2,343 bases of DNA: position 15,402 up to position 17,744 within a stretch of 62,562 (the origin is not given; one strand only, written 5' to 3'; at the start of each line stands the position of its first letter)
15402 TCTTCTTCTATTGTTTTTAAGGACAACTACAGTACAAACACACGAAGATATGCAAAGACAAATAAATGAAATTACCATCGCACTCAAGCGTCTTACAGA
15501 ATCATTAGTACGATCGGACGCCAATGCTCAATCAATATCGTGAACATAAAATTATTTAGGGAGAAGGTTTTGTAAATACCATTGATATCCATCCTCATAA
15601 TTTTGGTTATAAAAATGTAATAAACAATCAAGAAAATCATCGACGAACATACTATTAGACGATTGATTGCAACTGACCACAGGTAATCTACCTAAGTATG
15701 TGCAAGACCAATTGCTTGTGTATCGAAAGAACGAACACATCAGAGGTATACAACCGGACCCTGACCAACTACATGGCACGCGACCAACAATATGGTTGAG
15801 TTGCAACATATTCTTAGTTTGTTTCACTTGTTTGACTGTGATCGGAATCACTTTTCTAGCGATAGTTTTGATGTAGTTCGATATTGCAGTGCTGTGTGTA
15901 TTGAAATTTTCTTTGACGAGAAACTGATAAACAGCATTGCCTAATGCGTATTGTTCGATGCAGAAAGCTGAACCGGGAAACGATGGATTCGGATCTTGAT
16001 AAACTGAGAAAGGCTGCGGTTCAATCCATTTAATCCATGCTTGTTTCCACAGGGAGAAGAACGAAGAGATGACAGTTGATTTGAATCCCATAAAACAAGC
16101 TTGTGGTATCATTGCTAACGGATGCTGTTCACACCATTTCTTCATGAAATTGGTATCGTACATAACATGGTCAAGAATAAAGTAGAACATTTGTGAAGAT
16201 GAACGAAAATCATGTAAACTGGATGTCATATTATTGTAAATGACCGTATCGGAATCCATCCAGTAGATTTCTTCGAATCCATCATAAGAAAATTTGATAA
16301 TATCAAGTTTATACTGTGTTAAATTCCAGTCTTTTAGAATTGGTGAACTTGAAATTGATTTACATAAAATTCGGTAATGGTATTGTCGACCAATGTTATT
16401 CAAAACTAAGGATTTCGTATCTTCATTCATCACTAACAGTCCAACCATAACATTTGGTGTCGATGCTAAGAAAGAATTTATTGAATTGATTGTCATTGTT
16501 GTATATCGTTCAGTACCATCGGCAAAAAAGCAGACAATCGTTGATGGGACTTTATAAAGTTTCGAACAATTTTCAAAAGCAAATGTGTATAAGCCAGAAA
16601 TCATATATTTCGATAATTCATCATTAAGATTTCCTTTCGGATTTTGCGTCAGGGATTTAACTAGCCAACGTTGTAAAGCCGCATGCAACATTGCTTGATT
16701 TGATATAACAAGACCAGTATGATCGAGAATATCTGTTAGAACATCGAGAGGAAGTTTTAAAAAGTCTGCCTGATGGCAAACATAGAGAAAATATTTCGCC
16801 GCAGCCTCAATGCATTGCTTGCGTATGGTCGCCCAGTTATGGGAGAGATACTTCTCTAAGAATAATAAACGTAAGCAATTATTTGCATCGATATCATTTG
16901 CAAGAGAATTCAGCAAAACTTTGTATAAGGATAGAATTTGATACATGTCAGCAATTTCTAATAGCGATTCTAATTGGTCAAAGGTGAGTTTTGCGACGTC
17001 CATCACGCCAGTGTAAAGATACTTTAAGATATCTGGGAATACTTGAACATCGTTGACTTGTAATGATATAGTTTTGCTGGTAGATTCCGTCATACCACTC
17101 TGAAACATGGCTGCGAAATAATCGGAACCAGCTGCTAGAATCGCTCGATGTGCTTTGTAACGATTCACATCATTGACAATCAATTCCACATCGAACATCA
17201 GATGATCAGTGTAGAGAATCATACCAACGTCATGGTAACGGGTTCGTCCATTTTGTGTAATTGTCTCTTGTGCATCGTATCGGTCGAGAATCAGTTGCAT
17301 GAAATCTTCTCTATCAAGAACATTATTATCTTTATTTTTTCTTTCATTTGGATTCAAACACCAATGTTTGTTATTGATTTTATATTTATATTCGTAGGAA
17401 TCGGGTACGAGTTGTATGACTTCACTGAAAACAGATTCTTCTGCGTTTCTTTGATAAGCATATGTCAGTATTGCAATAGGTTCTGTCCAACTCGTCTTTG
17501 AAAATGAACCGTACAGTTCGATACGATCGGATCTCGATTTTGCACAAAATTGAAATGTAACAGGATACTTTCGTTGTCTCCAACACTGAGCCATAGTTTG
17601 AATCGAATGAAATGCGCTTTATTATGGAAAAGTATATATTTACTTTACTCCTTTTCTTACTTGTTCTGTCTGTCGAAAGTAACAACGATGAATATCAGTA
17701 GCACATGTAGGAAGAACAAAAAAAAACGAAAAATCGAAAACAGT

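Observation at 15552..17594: Unusual single-ORF fusion: CBM48 glycogen-binding module + BTB/BACK + GT-A glycosyltransferase-like domain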

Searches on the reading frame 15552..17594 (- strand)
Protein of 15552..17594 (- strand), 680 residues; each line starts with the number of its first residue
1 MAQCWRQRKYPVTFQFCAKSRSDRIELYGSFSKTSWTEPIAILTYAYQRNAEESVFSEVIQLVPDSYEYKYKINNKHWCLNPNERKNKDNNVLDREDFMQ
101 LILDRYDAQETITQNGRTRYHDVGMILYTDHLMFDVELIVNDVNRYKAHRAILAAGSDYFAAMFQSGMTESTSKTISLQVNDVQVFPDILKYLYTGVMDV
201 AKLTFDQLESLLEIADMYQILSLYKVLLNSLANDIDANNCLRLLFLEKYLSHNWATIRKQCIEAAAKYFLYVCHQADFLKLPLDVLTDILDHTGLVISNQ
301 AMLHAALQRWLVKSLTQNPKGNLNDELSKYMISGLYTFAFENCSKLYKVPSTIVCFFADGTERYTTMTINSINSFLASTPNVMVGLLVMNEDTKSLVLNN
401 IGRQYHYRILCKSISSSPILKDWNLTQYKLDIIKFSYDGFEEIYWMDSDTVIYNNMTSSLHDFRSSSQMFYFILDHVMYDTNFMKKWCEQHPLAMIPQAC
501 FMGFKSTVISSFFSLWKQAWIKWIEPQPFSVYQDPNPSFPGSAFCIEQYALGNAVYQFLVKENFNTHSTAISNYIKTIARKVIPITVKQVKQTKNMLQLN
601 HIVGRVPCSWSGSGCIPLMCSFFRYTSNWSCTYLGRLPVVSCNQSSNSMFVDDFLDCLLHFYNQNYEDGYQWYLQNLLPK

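Call 3: search_protein_families(library=pfam, proteins=[window:15552-17594:-], max_evalue=1)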
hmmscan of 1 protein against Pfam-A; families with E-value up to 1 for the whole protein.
window:15552-17594:- (680 aa): 4 families
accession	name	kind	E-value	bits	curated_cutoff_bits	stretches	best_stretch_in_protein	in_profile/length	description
PF00651.37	BTB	-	6.4e-20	71.8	20.5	1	132-228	9-103/110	BTB/POZ domain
PF21536.4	BTB_KLHL33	-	5.9e-06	26.5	27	1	163-223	1-58/63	Kelch-like protein 33-like, BTB/POZ domain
PF07707.21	BACK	-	1e-05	26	20.9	1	252-317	11-76/103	BTB And C-terminal Kelch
PF16561.11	AMPK1_CBM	-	0.0012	19.4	26.8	1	11-90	2-69/85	Glycogen recognition site of AMP-activated protein kinase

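Call 4: search_protein_families(library=ncbifam, proteins=[window:15552-17594:-], max_evalue=1)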
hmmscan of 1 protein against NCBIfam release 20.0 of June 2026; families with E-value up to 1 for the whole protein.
window:15552-17594:- (680 aa): 0 families

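Call 5: search_solved_structures(query=window:15552-17594:-, max_evalue=1, show_alignments=3)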
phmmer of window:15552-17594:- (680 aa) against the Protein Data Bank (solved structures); distinct sequences matched with E-value up to 1: 78 (the best 60 are shown).
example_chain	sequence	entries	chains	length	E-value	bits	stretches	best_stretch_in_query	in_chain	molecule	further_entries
9ggl_C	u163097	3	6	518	1.4e-17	66.8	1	126-297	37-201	Isoform 1 of Kelch repeat and BTB domain-containing protein 4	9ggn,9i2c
8vrt_A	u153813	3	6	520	1.4e-17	66.7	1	126-297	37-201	Kelch repeat and BTB domain-containing protein 4 | Isoform 1 of Kelch repeat and BTB domain-containing protein 4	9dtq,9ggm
8vpq_A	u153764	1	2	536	1.4e-17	66.7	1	126-297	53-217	Isoform 2 of Kelch repeat and BTB domain-containing protein 4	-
8voj_A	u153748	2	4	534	1.5e-17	66.7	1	126-297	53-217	Isoform 2 of Kelch repeat and BTB domain-containing protein 4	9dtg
8gq6_A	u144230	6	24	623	1.3e-16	63.6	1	126-334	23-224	Kelch repeat and BTB domain-containing protein 2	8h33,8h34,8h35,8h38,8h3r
8h36_A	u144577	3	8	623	1.3e-16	63.6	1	126-334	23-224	Kelch repeat and BTB domain-containing protein 2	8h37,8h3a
8h3f_I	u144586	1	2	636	1.3e-16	63.5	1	126-334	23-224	Kelch repeat and BTB domain-containing protein 2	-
4hxi_A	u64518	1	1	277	6.7e-16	61.2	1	127-311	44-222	Kelch-like protein 3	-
6i2m_A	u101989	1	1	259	4.3e-10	42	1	134-313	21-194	Kelch repeat and BTB domain-containing protein A55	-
4u2n_A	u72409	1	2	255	4.4e-10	42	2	132-200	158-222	Zinc finger and BTB domain-containing protein 17,Nucleus accumbens-associated protein 1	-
3i3n_A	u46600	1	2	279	1e-09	40.7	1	144-330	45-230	Kelch-like protein 11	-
4ap2_A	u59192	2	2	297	1.3e-09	40.5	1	144-330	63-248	KELCH-LIKE PROTEIN 11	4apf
3htm_A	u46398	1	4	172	3.1e-09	39.2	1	144-249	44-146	Speckle-type POZ protein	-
4eoz_A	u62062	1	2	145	3.8e-09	38.9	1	144-247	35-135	Speckle-type POZ protein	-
8dwv_A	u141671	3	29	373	4.1e-09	38.7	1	144-249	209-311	Speckle-type POZ protein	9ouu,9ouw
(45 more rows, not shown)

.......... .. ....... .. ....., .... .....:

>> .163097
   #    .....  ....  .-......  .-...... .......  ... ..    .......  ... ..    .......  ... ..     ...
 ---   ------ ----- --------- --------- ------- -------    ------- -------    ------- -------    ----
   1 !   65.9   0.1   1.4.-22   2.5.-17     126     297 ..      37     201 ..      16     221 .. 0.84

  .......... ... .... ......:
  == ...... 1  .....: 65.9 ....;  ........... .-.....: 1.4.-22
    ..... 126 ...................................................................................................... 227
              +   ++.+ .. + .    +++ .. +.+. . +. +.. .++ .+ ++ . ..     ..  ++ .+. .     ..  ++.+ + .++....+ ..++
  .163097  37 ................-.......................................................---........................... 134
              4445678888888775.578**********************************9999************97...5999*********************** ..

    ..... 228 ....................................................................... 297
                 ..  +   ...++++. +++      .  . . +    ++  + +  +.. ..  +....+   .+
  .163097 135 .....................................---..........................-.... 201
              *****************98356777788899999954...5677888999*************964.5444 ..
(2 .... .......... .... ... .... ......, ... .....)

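Call 6: find_homologous_proteins(query=window:15552-17594:-)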
Query window:15552-17594:- (680 aa): 30 proteins with E <= 0.001 among 5375 candidates.
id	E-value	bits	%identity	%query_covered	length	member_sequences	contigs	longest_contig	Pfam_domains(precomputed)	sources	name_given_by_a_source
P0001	0.0e+0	1585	100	100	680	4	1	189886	PF07707.22,PF00651.38,PF21536.5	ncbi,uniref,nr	ncbi:unnamed protein product [Adineta ricciae]|uniref:BTB domain-containing protein n=3 Tax=Adineta 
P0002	4.6e-278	942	60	100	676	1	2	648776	PF07707.22,PF00651.38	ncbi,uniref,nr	ncbi:unnamed protein product [Adineta steineri]|uniref:BTB domain-containing protein n=1 Tax=Adineta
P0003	4.0e-209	715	58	80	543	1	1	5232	PF00651.38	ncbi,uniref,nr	ncbi:unnamed protein product [Didymodactylos carnosus]|uniref:BTB domain-containing protein n=1 Tax=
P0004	3.9e-172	592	49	80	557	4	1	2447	PF00651.38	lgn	-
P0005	6.0e-170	585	43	100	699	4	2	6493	PF07707.22,PF00651.38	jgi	jgi:hypothetical protein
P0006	3.4e-169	583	43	100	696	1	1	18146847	PF00651.38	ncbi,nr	ncbi:hypothetical protein I4U23_005193 [Adineta vaga]|nr:hypothetical protein I4U23_005193 [Adineta 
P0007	5.5e-155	536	42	99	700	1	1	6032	PF07707.22,PF00651.38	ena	-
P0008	1.9e-150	521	56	60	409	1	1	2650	PF00651.38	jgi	jgi:hypothetical protein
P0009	3.8e-126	440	44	74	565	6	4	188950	PF00651.38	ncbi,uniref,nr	ncbi:unnamed protein product [Rotaria socialis]|uniref:BTB domain-containing protein n=1 Tax=Rotaria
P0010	6.3e-109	384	51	51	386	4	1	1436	PF07707.22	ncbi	ncbi:unnamed protein product, partial [Rotaria sp. Silwood2]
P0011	2.2e-106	375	50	51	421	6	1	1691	-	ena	-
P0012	1.4e-92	330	35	76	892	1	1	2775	PF16561.12,PF07707.22,PF00651.38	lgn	-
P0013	2.1e-74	269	36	63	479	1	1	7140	PF07707.22,PF00651.38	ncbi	-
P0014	2.8e-72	262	51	33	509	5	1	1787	PF00805.29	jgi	-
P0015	3.9e-72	262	51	33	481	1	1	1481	-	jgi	-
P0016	4.6e-72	262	50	34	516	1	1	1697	-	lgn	-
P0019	1.4e-71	260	44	42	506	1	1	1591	-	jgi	-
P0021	1.9e-69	253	52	31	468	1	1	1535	-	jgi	jgi:uncharacterized protein YjbI with pentapeptide repeats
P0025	1.6e-65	240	37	46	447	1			-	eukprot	eukprot:TRINITY_DN12881_c0_g1_i1.p1 TRINITY_DN12881_c0_g1~~TRINITY_DN12881_c0_g1_i1.p1 ORF type:comp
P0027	4.0e-65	239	41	43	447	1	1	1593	-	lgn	-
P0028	1.2e-55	207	44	35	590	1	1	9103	-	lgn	-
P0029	1.4e-55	207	47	30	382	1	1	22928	-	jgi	jgi:hypothetical protein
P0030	2.0e-51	194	44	30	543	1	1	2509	-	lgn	-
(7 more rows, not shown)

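Call 9: search_protein_families(library=pfam, proteins=[P0014, P0019, P0016, P0025, P0027, P0028, P0030, P0012, P0021, P0029], max_evalue=0.1)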
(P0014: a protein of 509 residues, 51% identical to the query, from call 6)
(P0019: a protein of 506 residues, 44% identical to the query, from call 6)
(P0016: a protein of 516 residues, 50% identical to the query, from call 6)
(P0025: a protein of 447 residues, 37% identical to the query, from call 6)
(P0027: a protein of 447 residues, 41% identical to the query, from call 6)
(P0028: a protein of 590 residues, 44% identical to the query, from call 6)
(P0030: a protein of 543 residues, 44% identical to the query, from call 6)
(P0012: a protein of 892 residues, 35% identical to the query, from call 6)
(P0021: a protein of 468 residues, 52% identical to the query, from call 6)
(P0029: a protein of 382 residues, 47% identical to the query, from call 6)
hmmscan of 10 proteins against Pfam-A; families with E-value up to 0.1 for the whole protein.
P0014 (509 aa): 1 family
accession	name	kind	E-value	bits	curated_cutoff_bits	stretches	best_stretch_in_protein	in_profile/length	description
PF00805.28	Pentapeptide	-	1.7e-09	37.5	20.2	1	376-404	12-40/40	Pentapeptide repeats (8 copies)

P0019 (506 aa): 1 family
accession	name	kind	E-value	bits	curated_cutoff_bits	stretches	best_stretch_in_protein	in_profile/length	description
PF01501.26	Glyco_transf_8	-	0.079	13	24.3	0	123-191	85-152/253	Glycosyl transferase family 8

P0016 (516 aa): 3 families
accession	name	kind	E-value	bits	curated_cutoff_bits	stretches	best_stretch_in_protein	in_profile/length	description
PF23952.1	LRR_EndoS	-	0.0045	17.6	27.9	0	305-366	35-94/116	Endo-beta-N-acetylglucosaminidase EndoS LRR domain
PF01501.26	Glyco_transf_8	-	0.0059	16.6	24.3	1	62-203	8-161/253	Glycosyl transferase family 8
PF00805.28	Pentapeptide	-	0.08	13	20.2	0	325-336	3-14/40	Pentapeptide repeats (8 copies)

P0025 (447 aa): 1 family
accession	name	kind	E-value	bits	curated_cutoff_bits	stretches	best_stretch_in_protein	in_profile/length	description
PF09851.14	SHOCT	-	0.0096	16.1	27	1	8-27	4-23/28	Short C-terminal domain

P0027 (447 aa): 1 family
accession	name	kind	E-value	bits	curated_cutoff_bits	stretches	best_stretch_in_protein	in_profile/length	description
PF09851.14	SHOCT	-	0.0042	17.2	27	1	8-27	4-23/28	Short C-terminal domain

P0028 (590 aa): 1 family
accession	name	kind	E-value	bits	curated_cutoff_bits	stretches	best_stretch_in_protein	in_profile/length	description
PF00646.38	F-box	-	0.0064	16.8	20.5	1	5-38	5-38/43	F-box domain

P0030 (543 aa): 1 family
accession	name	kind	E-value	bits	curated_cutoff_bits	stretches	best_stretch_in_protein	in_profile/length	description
PF02024.20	Leptin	-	0.015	15.5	25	1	88-170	34-113/145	Leptin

P0012 (892 aa): 5 families
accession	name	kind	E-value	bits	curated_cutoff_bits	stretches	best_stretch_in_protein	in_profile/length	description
PF00651.37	BTB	-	3.4e-13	50.2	20.5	1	170-268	6-105/110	BTB/POZ domain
PF16561.11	AMPK1_CBM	-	1.6e-09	38.3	26.8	1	28-91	11-67/85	Glycogen recognition site of AMP-activated protein kinase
PF07707.21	BACK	-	8.3e-06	26.3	20.9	1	295-356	20-81/103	BTB And C-terminal Kelch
PF22058.2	X25_BaPul_like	-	0.0038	17.7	27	1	37-82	16-57/87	Pullulanase X25 domain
PF01501.26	Glyco_transf_8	-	0.018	15.1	24.3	0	452-510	89-147/253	Glycosyl transferase family 8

P0021 (468 aa): 1 family
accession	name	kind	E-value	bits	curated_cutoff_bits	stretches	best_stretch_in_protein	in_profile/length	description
PF01501.26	Glyco_transf_8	-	0.051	13.6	24.3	1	67-150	74-156/253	Glycosyl transferase family 8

P0029 (382 aa): 1 family
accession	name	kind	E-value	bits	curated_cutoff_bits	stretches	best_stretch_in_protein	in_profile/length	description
PF04055.27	Radical_SAM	-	0.059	14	29.5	1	43-113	26-100/166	Radical SAM superfamily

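Call 22: find_encoding_contigs(protein=P0012, flank=3000, max_places=3)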
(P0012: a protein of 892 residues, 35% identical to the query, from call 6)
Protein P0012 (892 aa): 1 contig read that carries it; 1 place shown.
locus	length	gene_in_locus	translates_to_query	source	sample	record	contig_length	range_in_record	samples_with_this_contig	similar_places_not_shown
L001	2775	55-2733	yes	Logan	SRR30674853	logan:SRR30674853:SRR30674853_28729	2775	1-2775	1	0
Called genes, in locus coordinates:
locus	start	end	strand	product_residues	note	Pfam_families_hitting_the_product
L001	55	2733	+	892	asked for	PF16561:AMPK1_CBM, PF00651:BTB, PF07707:BACK (weak)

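Call 23: find_encoding_contigs(protein=P0028, flank=5000, max_places=3)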
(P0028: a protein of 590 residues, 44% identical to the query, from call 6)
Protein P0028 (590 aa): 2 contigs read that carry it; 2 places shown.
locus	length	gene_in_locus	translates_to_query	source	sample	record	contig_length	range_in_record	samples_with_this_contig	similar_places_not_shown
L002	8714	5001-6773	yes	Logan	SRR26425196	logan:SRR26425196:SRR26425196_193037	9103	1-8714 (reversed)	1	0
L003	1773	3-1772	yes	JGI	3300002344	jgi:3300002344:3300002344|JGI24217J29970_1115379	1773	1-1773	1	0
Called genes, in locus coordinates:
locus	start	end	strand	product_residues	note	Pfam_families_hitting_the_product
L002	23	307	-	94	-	-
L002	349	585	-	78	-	PF00240:ubiquitin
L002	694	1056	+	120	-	PF01722:BolA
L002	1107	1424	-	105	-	-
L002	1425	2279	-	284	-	-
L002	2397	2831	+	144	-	PF01255:Prenyltransf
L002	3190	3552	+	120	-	PF01255:Prenyltransf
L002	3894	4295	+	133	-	PF05347:Complex1_LYR, PF13233:Complex1_LYR_2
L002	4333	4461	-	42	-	-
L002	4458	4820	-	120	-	-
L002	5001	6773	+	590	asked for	-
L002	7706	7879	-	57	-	-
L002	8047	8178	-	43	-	-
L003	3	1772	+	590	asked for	?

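Call 50: list_cluster_members(proteins=[P0025, P0014, P0030, P0029, P0004, P0005, P0007, P0032, P0033, P0027])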
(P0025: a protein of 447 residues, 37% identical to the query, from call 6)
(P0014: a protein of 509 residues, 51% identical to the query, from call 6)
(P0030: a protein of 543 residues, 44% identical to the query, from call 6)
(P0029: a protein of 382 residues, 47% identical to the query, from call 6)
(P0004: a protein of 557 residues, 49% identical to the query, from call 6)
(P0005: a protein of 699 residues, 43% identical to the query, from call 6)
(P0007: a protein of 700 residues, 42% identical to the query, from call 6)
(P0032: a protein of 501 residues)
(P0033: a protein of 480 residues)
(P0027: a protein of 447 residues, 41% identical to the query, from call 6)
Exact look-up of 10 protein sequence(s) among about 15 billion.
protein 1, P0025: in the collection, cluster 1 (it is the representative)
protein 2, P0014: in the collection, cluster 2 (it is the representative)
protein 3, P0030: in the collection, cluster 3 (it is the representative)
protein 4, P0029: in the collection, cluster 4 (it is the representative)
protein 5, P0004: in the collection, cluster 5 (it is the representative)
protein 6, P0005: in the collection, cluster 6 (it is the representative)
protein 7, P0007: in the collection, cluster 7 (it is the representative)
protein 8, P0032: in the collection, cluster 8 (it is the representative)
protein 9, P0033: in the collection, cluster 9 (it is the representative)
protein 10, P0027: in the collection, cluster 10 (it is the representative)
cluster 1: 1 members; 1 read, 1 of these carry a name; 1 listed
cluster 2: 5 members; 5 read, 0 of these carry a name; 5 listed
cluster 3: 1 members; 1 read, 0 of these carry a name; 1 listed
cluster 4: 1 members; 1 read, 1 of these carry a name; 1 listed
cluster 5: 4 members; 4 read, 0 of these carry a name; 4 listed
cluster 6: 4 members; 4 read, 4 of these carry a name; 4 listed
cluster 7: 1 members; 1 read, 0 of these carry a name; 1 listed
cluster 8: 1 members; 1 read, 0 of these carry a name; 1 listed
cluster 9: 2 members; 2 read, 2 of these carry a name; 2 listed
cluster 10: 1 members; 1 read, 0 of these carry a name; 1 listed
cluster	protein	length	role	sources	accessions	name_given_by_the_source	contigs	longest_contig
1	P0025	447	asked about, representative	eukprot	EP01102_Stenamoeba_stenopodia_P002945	TRINITY_DN12881_c0_g1_i1.p1 TRINITY_DN12881_c0_g1~~TRINITY_DN12881_c0_g1_i1.p1 ORF ...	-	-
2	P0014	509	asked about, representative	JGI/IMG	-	-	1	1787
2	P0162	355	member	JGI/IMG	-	-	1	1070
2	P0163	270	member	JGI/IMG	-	-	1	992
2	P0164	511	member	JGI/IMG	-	-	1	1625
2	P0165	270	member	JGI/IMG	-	-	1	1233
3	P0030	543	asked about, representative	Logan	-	-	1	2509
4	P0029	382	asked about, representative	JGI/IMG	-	hypothetical protein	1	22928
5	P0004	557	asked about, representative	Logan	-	-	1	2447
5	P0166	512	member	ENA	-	-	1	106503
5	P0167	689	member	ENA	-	-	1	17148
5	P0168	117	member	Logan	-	-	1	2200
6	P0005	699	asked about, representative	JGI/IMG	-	hypothetical protein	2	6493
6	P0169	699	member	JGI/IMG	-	hypothetical protein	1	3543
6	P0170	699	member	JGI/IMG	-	hypothetical protein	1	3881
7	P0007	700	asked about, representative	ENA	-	-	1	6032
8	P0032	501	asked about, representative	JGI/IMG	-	-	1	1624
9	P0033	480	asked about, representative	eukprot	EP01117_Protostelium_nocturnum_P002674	TRINITY_DN134_c0_g1_i1.p1 TRINITY_DN134_c0_g1~~TRINITY_DN134_c0_g1_i1.p1 ORF ...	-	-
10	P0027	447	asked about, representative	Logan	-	-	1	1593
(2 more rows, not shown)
